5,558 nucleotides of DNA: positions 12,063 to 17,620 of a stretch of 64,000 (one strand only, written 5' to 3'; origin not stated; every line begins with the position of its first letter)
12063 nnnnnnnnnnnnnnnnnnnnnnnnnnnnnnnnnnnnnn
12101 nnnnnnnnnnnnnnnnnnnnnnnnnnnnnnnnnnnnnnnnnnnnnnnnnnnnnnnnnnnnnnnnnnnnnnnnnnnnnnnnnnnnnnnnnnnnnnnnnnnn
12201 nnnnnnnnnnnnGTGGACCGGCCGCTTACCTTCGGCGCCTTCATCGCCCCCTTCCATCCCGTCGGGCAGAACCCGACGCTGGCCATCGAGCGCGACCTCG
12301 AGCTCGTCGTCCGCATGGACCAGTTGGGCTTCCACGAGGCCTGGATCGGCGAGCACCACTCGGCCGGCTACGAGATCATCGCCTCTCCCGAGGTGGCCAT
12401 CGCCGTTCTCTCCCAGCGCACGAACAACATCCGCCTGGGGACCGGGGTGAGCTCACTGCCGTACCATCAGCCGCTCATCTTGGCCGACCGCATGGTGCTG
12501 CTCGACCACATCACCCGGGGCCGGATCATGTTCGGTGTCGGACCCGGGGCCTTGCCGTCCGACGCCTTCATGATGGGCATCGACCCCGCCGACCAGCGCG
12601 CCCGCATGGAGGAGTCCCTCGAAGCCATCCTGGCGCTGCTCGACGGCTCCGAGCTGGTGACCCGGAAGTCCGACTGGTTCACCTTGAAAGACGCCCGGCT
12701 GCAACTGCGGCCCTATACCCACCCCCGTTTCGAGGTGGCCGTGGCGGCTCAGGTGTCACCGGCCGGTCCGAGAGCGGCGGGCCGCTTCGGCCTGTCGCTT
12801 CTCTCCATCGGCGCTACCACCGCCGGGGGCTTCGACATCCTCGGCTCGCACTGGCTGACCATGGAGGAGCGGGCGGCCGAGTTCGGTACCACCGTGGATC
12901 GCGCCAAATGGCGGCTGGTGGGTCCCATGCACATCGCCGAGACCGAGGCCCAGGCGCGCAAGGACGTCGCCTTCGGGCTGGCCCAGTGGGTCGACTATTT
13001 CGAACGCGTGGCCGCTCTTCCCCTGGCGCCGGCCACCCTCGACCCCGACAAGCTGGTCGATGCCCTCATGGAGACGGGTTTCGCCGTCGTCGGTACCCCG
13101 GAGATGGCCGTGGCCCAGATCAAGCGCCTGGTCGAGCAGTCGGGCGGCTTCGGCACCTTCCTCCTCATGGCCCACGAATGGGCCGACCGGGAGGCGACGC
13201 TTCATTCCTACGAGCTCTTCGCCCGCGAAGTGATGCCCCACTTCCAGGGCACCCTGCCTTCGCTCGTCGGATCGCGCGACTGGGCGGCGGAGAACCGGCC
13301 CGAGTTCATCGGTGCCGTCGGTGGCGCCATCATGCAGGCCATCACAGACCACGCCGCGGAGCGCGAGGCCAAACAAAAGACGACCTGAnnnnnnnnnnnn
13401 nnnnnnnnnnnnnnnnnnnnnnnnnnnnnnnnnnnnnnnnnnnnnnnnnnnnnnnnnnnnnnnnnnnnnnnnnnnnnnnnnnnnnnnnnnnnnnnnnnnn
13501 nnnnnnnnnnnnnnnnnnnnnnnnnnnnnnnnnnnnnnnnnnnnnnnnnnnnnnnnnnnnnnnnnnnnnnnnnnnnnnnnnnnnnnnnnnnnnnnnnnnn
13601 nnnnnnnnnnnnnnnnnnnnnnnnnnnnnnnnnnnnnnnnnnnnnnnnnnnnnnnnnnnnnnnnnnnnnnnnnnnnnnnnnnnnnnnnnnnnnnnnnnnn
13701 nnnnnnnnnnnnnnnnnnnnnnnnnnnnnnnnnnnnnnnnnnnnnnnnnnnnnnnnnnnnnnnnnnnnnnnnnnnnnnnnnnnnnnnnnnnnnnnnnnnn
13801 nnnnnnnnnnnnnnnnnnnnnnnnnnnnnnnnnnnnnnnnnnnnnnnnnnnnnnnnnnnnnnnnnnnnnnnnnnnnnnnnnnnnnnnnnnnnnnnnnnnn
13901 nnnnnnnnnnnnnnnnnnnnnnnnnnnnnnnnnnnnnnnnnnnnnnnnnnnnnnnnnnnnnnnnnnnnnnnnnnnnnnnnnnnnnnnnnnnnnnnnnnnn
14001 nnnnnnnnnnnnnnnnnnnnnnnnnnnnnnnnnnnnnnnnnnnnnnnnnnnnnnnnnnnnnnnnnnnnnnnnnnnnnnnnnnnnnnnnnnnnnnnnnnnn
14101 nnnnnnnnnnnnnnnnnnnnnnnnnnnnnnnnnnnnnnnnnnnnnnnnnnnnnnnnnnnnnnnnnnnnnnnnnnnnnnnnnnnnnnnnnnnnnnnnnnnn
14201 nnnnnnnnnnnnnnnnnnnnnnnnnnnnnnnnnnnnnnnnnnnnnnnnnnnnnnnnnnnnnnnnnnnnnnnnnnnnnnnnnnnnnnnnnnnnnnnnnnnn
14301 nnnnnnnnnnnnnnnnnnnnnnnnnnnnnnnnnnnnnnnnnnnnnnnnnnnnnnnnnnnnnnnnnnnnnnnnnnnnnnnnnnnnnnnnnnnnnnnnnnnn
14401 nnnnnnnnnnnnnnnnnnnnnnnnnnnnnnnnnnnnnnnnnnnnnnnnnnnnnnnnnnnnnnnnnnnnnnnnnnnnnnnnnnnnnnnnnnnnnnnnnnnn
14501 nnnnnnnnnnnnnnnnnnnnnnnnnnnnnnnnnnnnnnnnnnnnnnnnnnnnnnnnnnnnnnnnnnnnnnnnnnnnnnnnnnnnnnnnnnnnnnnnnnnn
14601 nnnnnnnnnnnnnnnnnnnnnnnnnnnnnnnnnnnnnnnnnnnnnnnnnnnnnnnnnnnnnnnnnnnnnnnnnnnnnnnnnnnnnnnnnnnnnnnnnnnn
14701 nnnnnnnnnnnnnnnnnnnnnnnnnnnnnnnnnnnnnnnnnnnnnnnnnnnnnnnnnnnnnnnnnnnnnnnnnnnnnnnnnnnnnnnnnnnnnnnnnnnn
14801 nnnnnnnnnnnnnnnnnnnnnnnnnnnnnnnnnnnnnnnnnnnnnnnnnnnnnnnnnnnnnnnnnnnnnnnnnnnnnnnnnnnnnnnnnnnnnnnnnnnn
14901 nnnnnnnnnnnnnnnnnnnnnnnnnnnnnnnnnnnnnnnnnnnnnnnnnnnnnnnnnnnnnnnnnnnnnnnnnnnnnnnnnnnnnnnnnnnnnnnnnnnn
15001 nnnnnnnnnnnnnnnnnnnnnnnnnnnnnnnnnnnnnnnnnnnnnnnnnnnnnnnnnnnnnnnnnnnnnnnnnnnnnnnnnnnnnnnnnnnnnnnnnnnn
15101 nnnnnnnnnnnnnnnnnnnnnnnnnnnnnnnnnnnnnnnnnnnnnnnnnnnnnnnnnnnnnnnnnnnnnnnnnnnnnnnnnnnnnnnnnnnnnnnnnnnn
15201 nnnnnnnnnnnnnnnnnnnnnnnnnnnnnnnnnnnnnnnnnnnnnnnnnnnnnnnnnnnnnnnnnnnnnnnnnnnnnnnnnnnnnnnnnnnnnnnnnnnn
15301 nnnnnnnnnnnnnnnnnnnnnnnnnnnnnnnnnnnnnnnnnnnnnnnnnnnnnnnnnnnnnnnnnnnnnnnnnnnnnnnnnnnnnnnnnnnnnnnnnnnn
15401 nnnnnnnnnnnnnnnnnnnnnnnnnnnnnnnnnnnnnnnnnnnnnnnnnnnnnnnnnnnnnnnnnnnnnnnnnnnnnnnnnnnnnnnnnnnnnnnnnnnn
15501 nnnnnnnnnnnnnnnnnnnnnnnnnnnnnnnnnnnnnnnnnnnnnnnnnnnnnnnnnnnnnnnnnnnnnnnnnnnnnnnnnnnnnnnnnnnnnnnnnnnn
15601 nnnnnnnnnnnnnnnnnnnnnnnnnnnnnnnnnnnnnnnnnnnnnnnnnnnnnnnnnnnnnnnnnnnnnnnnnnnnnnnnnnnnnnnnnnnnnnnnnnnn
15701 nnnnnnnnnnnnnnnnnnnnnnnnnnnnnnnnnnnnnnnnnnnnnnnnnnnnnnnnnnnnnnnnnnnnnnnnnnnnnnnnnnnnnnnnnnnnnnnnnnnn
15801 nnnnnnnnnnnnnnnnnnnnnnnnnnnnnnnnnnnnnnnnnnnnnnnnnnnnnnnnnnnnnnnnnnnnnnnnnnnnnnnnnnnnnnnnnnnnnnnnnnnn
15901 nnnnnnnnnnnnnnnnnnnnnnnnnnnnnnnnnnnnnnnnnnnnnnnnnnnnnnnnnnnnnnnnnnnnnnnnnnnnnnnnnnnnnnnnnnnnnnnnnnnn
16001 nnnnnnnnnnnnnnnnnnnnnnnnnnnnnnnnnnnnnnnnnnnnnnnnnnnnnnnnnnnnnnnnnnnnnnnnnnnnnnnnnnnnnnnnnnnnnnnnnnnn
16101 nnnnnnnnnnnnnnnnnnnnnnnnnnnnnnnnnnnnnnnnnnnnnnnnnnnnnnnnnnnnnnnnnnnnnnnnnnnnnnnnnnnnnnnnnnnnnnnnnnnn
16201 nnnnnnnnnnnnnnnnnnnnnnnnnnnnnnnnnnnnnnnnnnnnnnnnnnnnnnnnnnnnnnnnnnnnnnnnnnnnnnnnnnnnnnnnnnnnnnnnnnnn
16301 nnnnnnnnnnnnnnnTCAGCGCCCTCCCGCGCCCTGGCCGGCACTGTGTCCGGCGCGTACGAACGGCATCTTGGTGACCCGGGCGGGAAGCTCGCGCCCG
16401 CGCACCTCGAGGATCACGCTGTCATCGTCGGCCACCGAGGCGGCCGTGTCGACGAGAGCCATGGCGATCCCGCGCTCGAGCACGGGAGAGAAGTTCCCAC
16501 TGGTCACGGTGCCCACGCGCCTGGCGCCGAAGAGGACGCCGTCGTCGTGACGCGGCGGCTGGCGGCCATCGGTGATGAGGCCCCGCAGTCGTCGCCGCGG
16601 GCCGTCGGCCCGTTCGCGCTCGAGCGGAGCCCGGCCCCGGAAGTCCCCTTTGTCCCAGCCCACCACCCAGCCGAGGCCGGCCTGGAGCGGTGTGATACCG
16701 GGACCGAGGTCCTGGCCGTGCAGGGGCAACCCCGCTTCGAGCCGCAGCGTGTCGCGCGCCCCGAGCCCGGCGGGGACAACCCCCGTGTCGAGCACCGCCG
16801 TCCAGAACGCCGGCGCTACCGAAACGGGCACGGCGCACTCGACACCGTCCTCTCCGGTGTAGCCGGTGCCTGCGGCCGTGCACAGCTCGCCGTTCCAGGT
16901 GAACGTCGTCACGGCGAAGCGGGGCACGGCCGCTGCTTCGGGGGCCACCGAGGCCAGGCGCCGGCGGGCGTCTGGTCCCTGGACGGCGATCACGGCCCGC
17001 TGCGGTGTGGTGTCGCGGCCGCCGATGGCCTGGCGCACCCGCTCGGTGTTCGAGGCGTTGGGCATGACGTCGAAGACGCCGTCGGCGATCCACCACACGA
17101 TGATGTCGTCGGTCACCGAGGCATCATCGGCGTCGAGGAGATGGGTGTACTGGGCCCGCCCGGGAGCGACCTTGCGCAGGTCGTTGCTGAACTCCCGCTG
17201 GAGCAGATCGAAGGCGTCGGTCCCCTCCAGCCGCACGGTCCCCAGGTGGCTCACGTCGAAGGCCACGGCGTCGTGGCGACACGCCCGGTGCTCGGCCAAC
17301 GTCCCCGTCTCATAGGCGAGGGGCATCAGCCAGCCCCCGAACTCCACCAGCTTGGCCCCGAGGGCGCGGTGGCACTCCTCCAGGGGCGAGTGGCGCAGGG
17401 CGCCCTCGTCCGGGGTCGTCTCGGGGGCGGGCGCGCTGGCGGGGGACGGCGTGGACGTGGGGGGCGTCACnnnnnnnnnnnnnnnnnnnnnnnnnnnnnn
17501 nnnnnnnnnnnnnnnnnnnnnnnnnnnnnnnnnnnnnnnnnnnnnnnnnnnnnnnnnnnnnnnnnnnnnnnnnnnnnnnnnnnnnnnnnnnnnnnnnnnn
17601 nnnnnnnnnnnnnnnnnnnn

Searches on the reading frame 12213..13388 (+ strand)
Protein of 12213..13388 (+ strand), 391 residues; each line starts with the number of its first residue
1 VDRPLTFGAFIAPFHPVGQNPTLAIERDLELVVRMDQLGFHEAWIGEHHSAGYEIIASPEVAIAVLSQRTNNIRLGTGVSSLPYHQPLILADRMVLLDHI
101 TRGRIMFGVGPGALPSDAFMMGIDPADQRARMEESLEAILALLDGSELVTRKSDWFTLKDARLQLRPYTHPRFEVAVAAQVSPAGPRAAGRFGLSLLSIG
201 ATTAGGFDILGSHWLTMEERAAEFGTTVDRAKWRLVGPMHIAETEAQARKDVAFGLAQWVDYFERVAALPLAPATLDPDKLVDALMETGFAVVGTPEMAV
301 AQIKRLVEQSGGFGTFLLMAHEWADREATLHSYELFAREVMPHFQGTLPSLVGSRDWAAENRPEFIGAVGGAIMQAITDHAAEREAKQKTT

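Call 108: search_protein_families(library=pfam, proteins=[window:12213-13388:+], max_evalue=0.0001)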
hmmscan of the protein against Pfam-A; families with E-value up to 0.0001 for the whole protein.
window:12213-13388:+ (391 aa): 1 family
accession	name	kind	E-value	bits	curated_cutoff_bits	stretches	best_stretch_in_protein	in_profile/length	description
PF00296.26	Bac_luciferase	-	1.1e-43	150.2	27.9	1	6-310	2-310/314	Luciferase-like monooxygenase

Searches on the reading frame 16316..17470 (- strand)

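Call 93: search_protein_families(library=pfam, proteins=[window:16316-17470:-], max_evalue=0.0001)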
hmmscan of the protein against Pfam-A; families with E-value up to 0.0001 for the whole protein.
window:16316-17470:- (384 aa): 2 families
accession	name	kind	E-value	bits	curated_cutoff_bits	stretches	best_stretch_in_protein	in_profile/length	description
PF01571.26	GCV_T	-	2.3e-66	224.1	25.6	1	31-269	2-255/255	Aminomethyltransferase folate-binding domain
PF08669.17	GCV_T_C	-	6.6e-19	68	25.9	1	293-371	1-79/80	Glycine cleavage T-protein C-terminal barrel domain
